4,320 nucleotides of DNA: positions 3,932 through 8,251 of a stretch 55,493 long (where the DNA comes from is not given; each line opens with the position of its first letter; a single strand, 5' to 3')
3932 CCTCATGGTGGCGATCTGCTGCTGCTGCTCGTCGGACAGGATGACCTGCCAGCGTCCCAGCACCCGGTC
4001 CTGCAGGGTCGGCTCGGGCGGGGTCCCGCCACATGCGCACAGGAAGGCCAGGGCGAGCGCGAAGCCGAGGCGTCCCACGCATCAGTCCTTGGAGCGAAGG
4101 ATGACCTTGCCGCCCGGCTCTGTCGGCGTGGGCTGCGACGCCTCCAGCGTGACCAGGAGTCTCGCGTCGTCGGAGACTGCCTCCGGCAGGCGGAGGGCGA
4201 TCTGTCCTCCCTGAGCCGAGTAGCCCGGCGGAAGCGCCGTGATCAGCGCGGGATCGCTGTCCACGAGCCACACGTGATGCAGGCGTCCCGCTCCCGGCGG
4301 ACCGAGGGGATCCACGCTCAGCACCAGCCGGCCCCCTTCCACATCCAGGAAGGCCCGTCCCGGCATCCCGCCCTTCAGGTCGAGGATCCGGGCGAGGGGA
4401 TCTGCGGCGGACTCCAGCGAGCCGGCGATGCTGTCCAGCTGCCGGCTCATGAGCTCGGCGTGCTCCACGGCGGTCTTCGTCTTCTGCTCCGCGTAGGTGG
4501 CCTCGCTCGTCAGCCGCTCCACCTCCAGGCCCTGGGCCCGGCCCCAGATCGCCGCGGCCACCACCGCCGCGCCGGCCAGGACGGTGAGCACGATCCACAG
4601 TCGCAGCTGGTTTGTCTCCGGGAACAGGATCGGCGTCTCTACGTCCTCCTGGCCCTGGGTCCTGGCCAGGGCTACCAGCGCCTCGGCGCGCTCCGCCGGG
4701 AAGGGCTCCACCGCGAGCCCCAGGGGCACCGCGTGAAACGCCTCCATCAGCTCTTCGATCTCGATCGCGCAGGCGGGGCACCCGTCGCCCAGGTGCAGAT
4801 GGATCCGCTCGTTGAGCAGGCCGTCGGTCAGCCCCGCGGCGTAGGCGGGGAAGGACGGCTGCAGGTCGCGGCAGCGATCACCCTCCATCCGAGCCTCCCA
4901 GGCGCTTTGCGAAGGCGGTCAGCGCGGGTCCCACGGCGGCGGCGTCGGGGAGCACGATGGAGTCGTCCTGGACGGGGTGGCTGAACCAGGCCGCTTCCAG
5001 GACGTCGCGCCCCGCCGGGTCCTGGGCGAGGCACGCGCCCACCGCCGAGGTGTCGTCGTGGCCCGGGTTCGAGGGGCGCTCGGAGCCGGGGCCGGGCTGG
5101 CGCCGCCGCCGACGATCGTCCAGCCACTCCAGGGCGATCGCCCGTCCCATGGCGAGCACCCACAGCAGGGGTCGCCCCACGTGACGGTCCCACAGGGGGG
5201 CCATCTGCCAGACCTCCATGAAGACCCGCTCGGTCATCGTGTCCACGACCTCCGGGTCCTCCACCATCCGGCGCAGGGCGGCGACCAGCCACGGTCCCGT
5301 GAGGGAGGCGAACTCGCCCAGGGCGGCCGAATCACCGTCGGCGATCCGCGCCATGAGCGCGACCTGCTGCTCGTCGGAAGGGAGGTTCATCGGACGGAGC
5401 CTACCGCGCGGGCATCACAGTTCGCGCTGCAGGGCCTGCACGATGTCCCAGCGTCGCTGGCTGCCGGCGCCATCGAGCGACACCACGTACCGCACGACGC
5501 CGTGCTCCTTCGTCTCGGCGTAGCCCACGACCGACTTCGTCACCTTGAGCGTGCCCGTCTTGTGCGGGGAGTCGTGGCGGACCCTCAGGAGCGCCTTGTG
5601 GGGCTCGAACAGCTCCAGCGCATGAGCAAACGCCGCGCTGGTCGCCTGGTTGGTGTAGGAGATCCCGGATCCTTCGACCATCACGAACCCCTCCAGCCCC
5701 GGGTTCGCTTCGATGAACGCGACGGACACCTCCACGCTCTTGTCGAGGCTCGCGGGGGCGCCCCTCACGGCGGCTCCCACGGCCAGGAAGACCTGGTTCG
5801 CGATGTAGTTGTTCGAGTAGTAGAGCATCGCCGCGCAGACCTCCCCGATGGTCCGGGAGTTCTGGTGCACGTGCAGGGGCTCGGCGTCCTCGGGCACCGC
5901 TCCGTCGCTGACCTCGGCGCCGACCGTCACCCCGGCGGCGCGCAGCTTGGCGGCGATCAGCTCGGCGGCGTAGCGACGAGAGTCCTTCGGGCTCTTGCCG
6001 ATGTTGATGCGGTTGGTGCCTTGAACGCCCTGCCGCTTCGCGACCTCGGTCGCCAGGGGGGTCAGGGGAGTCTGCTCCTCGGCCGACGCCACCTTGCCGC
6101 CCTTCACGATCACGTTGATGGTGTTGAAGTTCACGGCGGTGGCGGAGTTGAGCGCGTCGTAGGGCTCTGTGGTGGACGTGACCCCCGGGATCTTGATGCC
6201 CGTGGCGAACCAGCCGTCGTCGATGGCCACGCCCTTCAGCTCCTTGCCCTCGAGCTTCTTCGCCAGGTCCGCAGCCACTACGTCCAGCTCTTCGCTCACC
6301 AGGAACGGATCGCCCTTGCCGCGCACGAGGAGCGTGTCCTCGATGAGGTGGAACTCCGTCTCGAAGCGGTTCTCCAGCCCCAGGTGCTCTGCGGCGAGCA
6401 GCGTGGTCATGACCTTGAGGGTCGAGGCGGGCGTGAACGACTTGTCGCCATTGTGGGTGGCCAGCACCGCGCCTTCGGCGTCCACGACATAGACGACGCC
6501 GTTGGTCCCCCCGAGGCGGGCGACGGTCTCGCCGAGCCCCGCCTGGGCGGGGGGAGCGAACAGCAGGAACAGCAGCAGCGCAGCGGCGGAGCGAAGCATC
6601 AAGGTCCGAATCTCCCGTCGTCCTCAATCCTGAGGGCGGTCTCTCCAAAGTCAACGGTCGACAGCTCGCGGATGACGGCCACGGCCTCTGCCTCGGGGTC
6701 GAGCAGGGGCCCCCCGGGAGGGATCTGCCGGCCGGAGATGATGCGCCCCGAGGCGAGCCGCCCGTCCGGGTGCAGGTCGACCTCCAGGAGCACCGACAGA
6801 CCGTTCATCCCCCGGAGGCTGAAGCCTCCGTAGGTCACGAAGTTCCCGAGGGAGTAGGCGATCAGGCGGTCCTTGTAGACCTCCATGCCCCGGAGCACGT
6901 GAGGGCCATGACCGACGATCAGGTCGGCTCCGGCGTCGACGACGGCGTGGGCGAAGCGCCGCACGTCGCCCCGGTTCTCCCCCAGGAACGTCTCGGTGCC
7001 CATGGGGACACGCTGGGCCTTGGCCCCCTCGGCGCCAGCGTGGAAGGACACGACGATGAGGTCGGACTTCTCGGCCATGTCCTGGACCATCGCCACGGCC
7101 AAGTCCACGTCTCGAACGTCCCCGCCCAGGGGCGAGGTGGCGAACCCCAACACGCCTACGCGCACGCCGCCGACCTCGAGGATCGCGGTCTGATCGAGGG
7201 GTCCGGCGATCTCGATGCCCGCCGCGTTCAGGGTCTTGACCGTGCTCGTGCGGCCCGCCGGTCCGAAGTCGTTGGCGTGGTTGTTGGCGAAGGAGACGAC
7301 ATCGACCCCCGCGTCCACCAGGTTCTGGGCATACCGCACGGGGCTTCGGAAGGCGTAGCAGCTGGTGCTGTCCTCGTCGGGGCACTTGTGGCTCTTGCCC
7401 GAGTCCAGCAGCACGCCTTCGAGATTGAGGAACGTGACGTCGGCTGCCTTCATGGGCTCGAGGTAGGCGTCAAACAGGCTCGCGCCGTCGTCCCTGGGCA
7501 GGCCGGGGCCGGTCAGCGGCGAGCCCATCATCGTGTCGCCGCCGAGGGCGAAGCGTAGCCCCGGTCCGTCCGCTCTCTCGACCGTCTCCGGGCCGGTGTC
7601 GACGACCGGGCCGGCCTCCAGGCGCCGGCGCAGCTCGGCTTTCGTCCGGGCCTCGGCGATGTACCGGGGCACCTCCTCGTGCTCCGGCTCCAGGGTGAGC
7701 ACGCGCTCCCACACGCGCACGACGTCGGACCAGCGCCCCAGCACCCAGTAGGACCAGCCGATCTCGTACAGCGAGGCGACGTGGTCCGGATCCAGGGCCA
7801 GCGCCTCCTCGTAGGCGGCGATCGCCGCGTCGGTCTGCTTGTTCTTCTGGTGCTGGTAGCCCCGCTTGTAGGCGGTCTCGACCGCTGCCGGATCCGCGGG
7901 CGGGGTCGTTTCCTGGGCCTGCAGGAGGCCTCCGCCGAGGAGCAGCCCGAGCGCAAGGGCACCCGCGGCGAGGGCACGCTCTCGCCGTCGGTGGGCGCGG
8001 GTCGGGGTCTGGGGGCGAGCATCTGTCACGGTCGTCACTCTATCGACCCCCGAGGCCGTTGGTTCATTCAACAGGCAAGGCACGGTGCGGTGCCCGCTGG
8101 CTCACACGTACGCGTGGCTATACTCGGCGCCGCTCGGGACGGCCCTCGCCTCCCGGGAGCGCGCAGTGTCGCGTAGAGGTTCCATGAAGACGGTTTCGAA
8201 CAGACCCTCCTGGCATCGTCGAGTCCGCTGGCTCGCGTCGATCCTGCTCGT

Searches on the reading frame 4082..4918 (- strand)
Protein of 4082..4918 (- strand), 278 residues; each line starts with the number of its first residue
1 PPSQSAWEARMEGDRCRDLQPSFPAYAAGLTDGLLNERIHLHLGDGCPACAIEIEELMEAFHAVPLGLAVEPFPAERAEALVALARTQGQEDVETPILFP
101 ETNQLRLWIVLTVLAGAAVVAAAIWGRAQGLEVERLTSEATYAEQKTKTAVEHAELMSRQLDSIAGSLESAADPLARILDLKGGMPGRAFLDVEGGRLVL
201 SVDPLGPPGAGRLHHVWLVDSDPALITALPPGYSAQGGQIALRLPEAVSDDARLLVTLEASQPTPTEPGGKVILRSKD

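Call 45: search_protein_families(library=pfam, proteins=[window:4082-4918:-], max_evalue=0.0001)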
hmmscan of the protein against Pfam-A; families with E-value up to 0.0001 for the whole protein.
window:4082-4918:- (278 aa): 1 family
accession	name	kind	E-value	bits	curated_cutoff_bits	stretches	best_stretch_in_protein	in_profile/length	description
PF10099.14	RskA_C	-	6e-09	36.7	29.4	1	115-268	4-134/135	Anti-sigma-K factor rskA, C-terminal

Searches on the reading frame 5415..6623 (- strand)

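Call 45: search_protein_families(library=pfam, proteins=[window:5415-6623:-], max_evalue=0.0001)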
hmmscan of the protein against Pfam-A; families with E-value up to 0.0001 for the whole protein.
window:5415-6623:- (402 aa): 1 family
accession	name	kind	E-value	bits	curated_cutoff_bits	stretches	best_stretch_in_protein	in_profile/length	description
PF02113.21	Peptidase_S13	-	2.2e-38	132.6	22.8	1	36-340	13-355/444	D-Ala-D-Ala carboxypeptidase 3 (S13) family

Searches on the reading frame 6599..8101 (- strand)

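Call 45: search_protein_families(library=pfam, proteins=[window:6599-8101:-], max_evalue=0.0001)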
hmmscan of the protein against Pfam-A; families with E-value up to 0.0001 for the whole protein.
window:6599-8101:- (500 aa): 7 families
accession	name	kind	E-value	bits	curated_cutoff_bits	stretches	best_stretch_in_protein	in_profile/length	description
PF09587.15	PGA_cap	-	3.8e-47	161.4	27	1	185-423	3-253/255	Bacterial capsule synthesis protein PGA_cap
PF07719.23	TPR_2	-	4e-11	42.6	27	1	75-107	2-34/34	Tetratricopeptide repeat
PF00515.34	TPR_1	-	7.2e-10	38.7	27.8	1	78-107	5-34/34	Tetratricopeptide repeat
PF13428.12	TPR_14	-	5.5e-07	30.1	23.5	0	77-111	4-38/44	Tetratricopeptide repeat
PF13414.12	TPR_11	-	6.5e-06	26.2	26.8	1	87-122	7-42/42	TPR repeat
PF13432.12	TPR_16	-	8.9e-06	26.5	32.7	1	78-124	1-47/65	Tetratricopeptide repeat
PF14559.12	TPR_19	-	3.1e-05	24.7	25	1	87-141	4-58/68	Tetratricopeptide repeat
